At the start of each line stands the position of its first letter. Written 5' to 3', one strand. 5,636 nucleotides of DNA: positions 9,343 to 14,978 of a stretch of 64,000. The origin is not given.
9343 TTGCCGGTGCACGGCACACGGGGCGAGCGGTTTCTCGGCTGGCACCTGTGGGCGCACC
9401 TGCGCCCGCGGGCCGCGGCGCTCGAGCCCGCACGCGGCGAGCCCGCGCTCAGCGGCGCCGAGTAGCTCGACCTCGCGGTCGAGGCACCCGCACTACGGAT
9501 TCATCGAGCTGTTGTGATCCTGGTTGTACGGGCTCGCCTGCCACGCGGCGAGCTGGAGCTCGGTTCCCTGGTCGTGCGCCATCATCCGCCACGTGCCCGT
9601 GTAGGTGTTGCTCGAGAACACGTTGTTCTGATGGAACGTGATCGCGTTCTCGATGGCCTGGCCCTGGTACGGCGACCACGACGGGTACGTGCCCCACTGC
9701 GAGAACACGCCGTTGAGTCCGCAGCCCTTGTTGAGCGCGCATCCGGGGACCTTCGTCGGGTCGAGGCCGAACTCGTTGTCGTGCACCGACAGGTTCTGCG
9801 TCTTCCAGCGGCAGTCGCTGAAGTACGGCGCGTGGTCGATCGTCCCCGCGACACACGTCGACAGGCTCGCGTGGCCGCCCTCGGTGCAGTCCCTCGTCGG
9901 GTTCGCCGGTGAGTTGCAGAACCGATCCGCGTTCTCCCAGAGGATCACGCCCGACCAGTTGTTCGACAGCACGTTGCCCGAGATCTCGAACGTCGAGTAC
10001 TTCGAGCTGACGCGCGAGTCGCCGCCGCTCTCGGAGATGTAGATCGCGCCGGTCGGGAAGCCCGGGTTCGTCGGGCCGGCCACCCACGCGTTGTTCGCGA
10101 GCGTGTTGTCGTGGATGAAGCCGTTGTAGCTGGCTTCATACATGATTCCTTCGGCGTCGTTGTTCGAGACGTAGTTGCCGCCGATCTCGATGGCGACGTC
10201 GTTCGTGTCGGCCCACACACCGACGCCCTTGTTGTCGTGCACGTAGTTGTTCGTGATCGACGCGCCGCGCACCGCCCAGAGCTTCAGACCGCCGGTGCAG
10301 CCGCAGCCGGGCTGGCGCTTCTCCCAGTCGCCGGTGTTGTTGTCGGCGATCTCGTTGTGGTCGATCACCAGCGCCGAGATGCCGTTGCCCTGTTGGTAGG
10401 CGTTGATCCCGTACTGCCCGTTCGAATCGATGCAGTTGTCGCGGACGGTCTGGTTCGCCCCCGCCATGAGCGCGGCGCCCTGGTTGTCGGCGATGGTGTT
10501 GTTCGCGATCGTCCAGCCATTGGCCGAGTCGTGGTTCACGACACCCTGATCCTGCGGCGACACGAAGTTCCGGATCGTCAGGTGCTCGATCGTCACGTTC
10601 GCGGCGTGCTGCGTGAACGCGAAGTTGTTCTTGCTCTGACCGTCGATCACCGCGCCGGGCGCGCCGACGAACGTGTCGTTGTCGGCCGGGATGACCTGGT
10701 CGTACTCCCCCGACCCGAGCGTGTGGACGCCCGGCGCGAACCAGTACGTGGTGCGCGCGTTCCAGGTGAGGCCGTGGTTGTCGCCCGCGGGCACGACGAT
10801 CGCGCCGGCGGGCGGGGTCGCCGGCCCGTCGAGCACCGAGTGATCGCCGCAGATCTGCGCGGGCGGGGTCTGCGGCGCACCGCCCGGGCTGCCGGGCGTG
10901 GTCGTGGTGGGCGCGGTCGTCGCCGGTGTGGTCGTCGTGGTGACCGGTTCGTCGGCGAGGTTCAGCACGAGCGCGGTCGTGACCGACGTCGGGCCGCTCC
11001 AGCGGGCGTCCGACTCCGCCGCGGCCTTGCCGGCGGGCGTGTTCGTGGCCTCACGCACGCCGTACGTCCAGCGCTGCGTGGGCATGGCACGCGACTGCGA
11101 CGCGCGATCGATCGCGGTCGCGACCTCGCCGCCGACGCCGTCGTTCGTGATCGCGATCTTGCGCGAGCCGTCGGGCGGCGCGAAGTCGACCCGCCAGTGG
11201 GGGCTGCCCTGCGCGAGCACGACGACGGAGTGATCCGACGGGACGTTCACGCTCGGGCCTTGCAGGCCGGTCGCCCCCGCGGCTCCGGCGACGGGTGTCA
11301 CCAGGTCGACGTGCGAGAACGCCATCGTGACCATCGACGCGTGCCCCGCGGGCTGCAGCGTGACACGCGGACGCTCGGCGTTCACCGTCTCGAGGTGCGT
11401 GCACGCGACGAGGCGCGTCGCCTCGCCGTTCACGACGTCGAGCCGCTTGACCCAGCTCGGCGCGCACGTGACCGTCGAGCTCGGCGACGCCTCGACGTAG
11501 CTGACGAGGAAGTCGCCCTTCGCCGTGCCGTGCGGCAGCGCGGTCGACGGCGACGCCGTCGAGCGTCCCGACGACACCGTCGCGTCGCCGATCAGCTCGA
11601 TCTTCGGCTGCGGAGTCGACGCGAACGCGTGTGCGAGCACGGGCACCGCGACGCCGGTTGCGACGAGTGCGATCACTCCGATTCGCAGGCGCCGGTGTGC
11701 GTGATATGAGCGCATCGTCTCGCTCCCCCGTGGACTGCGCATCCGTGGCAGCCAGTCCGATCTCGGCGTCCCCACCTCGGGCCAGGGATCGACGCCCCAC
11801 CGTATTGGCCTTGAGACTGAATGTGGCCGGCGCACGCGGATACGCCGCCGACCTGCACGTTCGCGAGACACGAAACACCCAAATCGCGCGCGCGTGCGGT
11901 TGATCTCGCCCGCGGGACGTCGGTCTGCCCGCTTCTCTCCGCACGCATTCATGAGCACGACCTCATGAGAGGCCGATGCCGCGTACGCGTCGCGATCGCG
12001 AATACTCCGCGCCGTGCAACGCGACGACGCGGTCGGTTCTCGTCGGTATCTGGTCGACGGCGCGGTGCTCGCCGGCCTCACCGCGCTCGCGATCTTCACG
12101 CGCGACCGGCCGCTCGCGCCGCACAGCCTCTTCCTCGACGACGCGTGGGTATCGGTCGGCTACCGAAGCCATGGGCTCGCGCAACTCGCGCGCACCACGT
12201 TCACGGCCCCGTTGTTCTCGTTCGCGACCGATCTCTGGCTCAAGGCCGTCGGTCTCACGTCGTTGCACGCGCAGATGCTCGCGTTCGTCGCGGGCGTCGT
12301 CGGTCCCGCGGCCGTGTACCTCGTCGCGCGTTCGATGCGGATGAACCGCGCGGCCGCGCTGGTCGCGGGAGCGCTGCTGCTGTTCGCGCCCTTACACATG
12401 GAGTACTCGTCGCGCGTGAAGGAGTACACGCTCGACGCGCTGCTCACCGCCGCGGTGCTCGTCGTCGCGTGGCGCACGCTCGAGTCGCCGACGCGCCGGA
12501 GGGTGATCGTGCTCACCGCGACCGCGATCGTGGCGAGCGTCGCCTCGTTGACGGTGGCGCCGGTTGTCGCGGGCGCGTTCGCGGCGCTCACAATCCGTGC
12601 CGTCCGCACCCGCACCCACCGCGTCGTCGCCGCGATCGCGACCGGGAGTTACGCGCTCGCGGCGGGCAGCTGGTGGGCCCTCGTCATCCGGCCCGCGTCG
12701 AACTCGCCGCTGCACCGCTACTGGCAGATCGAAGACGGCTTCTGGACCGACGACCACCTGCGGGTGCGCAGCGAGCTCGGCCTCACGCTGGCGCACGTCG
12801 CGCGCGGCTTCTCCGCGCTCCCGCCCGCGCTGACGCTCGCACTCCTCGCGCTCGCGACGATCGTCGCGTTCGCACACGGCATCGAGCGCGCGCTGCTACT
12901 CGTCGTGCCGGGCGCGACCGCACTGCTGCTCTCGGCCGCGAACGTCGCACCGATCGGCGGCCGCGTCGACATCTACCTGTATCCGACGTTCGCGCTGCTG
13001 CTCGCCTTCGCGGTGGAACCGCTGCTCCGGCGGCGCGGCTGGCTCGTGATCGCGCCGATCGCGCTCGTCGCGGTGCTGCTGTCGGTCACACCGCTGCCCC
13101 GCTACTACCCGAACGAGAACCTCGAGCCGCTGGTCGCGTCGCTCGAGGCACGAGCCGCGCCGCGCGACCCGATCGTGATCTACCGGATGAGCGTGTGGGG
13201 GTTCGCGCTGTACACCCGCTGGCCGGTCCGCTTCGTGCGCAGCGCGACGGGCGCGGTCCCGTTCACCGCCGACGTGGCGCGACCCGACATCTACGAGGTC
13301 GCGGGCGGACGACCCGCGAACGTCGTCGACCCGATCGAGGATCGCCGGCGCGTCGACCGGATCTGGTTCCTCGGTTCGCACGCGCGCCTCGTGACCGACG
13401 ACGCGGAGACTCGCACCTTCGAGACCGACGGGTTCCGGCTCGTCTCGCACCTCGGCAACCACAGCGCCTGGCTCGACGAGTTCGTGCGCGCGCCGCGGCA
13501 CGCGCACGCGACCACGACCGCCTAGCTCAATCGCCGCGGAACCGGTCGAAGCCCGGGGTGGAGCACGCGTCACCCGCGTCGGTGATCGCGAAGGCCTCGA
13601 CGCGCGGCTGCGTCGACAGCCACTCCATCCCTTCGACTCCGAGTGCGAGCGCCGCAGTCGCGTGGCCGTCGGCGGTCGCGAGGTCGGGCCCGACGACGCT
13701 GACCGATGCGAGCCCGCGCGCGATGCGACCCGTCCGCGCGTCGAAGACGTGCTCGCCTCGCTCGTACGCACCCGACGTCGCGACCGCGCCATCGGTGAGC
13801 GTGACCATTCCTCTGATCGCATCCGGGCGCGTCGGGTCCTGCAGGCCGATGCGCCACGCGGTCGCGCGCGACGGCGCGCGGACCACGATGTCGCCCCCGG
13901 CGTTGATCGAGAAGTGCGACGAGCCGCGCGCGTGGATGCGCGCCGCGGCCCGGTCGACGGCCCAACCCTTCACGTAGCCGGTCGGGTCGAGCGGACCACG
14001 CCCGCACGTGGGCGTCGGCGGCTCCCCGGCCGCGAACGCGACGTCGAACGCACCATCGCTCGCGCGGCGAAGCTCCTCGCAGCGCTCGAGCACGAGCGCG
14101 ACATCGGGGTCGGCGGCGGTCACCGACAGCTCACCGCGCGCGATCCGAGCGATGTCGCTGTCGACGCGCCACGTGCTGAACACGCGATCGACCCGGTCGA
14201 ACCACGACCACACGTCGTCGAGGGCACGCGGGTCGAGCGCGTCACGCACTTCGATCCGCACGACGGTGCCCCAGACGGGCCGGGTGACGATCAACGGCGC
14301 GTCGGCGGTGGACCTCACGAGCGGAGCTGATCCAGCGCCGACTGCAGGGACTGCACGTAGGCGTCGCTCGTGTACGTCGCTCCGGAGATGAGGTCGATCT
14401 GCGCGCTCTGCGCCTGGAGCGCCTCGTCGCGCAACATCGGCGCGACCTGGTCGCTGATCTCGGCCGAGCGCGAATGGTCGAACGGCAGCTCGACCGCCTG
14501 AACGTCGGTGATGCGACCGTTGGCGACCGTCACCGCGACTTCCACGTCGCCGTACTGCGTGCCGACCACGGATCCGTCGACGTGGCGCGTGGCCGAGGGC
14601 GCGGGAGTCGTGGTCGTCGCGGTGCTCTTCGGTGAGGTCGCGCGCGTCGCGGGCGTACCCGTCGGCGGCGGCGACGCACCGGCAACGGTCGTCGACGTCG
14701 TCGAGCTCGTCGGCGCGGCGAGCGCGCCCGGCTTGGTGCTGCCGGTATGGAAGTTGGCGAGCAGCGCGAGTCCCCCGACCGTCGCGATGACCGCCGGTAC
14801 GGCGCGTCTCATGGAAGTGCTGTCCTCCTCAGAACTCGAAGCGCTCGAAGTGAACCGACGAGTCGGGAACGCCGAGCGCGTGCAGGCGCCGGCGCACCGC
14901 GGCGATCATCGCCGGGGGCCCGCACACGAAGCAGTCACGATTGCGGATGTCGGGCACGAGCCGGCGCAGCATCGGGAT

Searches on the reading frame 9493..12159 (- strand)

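Call 51: search_protein_families(library=pfam, proteins=[window:9493-12159:-], max_evalue=0.0001)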
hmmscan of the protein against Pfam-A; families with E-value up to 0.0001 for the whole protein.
window:9493-12159:- (888 aa): 2 families
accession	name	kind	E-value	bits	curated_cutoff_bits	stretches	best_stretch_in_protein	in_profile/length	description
PF13229.12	Beta_helix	-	1.8e-15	57.4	25.9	2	514-609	26-116/158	Right handed beta helix region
PF05048.19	NosD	-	5.8e-11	42.7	23.6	2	515-610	42-152/212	Periplasmic copper-binding protein (NosD)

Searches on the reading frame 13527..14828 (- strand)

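Call 24: search_protein_families(library=pfam, proteins=[window:13527-14828:-], max_evalue=0.001)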
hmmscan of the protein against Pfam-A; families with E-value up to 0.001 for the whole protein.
window:13527-14828:- (433 aa): 1 family
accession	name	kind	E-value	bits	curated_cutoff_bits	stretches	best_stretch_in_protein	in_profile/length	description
PF02424.20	ApbE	-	4.7e-44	151.3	25.6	2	280-413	126-265/266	ApbE family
